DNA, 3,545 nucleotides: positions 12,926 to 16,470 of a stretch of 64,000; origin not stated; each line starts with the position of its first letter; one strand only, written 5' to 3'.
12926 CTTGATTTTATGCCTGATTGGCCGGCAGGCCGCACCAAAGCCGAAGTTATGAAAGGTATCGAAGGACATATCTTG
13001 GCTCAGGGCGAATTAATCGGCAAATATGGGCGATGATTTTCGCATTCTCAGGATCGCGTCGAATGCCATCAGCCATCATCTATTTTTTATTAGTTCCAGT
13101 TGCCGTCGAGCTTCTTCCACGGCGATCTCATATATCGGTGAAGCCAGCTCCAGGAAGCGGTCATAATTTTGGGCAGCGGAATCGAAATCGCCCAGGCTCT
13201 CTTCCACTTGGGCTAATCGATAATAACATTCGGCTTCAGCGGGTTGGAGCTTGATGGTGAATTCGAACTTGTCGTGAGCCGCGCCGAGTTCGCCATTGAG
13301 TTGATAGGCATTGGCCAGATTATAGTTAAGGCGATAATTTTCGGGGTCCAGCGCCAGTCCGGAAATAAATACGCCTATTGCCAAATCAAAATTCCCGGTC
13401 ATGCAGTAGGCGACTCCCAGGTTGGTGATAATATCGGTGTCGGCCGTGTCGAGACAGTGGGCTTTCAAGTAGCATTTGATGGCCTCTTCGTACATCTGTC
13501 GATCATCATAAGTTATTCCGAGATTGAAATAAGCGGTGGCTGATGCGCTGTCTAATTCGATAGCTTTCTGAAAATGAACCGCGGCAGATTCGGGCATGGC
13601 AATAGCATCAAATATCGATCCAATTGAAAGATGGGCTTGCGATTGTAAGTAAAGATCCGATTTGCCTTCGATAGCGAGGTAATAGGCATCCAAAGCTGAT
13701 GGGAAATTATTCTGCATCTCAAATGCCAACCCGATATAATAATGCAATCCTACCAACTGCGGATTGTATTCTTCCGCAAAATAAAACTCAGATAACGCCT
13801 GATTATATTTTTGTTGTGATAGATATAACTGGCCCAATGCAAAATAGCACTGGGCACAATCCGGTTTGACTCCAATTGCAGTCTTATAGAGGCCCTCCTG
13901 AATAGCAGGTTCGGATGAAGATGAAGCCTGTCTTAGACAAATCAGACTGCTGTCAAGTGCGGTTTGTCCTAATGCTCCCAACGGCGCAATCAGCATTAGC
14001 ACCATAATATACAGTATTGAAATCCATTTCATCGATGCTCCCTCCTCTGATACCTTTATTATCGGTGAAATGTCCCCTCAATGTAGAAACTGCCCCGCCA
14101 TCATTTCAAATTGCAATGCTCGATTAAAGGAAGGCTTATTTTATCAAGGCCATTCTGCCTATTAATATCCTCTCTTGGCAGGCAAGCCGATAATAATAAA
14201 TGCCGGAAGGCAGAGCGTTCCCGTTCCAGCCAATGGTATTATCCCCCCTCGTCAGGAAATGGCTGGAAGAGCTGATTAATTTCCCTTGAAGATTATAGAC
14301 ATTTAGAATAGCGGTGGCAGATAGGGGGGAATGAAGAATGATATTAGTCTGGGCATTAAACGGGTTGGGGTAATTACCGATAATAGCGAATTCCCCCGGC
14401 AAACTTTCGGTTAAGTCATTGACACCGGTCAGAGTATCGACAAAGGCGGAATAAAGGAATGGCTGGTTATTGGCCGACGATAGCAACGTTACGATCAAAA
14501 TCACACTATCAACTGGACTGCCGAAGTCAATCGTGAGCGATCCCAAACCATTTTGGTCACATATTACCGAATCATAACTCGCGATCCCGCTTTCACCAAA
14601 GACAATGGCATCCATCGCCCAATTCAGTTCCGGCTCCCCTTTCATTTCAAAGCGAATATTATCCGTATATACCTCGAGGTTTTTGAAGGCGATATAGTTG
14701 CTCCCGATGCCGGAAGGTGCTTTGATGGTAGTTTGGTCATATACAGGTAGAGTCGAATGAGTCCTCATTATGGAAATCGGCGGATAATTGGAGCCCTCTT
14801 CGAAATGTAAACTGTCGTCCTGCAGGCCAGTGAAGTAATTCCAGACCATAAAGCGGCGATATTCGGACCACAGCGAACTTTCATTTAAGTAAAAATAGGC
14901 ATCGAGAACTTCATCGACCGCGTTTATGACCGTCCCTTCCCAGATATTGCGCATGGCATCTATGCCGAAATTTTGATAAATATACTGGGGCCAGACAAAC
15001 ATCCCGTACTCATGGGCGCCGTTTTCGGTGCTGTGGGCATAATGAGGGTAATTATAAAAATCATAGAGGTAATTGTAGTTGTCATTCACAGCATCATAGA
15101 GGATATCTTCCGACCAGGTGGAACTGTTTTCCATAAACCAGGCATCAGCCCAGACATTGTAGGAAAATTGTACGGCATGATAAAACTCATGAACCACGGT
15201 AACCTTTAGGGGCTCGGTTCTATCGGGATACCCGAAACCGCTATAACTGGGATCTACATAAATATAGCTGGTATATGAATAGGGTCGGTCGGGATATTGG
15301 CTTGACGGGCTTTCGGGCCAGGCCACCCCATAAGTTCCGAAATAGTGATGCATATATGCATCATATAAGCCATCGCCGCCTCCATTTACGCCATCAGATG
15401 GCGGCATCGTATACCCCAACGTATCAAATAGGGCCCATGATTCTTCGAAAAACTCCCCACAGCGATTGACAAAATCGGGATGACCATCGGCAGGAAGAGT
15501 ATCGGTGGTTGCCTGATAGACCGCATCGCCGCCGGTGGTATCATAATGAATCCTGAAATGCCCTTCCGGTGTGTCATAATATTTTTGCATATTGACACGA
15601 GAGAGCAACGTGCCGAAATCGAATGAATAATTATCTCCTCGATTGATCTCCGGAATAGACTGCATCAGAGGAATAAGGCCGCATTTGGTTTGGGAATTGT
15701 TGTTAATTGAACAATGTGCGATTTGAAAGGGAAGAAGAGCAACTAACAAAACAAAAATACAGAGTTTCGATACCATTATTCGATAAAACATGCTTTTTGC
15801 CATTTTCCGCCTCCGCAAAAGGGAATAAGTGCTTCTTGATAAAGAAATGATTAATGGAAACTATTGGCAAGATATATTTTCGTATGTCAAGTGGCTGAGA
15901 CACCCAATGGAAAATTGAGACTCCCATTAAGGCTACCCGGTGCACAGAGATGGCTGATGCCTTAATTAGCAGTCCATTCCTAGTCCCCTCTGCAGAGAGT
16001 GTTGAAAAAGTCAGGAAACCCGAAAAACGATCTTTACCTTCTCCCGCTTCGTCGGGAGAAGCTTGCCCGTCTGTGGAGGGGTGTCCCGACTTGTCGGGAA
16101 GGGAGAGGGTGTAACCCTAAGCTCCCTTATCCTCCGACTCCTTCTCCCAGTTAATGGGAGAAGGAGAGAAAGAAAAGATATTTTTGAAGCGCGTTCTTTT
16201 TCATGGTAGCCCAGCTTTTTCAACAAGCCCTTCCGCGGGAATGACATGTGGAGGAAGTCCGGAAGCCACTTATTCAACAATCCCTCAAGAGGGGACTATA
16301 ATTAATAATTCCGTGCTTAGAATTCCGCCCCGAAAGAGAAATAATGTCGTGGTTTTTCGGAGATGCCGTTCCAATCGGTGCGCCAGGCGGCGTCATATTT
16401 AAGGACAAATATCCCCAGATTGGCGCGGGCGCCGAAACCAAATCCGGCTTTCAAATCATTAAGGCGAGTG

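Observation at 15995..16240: A ~250-bp TIR-flanked, hairpin-rich repeat family present three times in 64 kb, with compensatory changes that preserve a hairpin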

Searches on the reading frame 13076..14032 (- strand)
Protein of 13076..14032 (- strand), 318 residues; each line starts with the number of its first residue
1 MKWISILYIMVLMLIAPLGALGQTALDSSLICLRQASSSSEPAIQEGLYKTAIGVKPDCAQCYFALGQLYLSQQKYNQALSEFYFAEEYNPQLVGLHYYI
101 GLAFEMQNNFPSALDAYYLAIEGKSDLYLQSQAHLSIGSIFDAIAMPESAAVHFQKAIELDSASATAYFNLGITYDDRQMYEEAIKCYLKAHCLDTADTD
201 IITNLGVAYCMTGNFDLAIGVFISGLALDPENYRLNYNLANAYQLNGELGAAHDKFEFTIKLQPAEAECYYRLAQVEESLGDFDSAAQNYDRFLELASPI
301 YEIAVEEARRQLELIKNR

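Call 66: search_protein_families(library=pfam, proteins=[window:13076-14032:-], max_evalue=0.00001)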
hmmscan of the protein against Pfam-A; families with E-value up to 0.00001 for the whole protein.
window:13076-14032:- (318 aa): 14 families
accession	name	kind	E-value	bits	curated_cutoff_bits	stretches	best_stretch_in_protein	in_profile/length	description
PF00515.34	TPR_1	-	6.4e-31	105.3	27.8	1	165-194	1-30/34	Tetratricopeptide repeat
PF13414.12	TPR_11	-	5.2e-27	93.7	26.8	0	148-175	11-38/42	TPR repeat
PF07719.23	TPR_2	-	1.4e-26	90.8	27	0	165-191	1-27/34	Tetratricopeptide repeat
PF13431.12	TPR_17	-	9.5e-21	72.7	24.4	0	154-185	2-33/34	Tetratricopeptide repeat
PF13432.12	TPR_16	-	2e-20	73.3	32.7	1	64-121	1-57/65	Tetratricopeptide repeat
PF13424.12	TPR_12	-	7.1e-19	68.2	30.1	0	235-297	5-75/77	Tetratricopeptide repeat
PF13181.12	TPR_8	-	2.9e-18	64.8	25.7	0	165-191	1-27/34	Tetratricopeptide repeat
PF13176.12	TPR_7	-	6.1e-15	54.4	27.9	0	167-197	1-33/36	Tetratricopeptide repeat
PF14559.12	TPR_19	-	2.6e-13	50.5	25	0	213-252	5-44/68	Tetratricopeptide repeat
PF13428.12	TPR_14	-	4.4e-13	48.9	23.5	0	268-297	2-31/44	Tetratricopeptide repeat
PF13174.12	TPR_6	-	1.6e-09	38.2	26.3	0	268-295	1-28/33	Tetratricopeptide repeat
PF13371.12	TPR_9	-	1.5e-07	31.7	35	0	260-313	22-66/73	Tetratricopeptide repeat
PF12895.13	ANAPC3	-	3.4e-06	27.7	27.2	0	226-291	14-80/82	Anaphase-promoting complex, cyclosome, subunit 3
PF25063.1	ARM_TT21_C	-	5.3e-06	26.9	35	0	146-201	110-166/209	Tetratricopeptide repeat protein 21 C-terminal ARM domain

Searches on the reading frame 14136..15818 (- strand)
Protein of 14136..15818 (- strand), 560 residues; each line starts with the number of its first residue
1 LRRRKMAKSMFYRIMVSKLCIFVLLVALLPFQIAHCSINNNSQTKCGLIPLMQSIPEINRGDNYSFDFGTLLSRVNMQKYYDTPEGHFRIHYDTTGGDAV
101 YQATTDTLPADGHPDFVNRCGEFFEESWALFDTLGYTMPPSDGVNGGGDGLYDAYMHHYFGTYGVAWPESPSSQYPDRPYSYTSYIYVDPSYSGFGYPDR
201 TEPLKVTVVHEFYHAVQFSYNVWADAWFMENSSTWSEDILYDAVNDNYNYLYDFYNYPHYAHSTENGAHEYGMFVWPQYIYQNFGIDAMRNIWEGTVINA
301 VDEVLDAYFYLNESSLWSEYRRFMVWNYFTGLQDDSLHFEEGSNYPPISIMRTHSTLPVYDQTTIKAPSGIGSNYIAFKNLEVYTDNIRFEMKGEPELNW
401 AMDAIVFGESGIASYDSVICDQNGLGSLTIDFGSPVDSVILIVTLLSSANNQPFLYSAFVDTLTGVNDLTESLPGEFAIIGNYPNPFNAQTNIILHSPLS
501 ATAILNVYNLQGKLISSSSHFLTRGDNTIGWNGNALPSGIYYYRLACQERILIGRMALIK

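Call 29: search_protein_families(library=pfam, proteins=[window:14136-15818:-])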
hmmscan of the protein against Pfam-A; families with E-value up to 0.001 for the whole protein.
window:14136-15818:- (560 aa): 1 family
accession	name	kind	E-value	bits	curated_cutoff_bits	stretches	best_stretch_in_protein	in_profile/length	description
PF18962.6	Por_Secre_tail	-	6.6e-08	33.2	27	1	483-546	2-63/75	Secretion system C-terminal sorting domain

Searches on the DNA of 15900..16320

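Call 15: search_rna_families(source=window, start=15900, end=16320, threshold=evalue, max_evalue=10)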
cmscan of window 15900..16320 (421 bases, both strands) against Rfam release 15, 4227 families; matches with E-value up to 10: 14.
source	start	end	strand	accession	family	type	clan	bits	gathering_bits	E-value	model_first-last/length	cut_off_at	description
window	16127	16176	-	RF03491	mir-3146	Gene; miRNA;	-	20.6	96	0.21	1-79/79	no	mir-3146 microRNA precursor family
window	16126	16177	-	RF03872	MIR6426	Gene; miRNA;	-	20.3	96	0.18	1-84/84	no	MIR6426 microRNA precursor family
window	16122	16181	-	RF00884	MIR815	Gene; miRNA;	-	19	63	0.49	1-81/81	no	MIR815 microRNA precursor family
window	16035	16091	-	RF00517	serC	Cis-reg; leader;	-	17.6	35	0.14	1-52/52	no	serC leader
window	16126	16182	+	RF00736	mir-320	Gene; miRNA;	-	17.3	55.5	0.29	1-76/76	no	mir-320 microRNA precursor family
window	16137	16188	+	RF02052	STnc630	Gene; sRNA;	-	17.2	55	0.95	37-91/166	no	Enterobacterial sRNA STnc630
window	16125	16178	-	RF03861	mir-4484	Gene; miRNA;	-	16.6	90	3.4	1-89/89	no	mir-4484 microRNA precursor family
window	16139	16206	+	RF00236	ctRNA_pGA1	Gene; antisense;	-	15.4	45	1.6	1-79/79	no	ctRNA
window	16112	16191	-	RF03719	mir-3914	Gene; miRNA;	-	15.4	97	3.1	1-95/95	no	mir-3914 microRNA precursor family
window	16129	16228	+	RF00420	SNORA61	Gene; snRNA; snoRNA; HACA-box;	-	15.1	74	2.2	1-132/132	no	Small nucleolar RNA SNORA61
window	16123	16180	-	RF04240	mir-4716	Gene; miRNA;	-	15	76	3.5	1-84/84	no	mir-4716 microRNA precursor family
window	16042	16099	+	RF03233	hvt-mir-H16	Gene; miRNA;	-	14.7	70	4.9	1-64/64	no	hvt-mir-H16 microRNA precursor family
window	16120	16166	+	RF02843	RefA5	Gene; antisense;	-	13.6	91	4.1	1-68/68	no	Enterococcus sRNA A5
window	16283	16320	-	RF01307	sR55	Gene; snRNA; snoRNA; CD-box;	-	11.4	35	7.1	24-65/65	5'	Small nucleolar RNA sR55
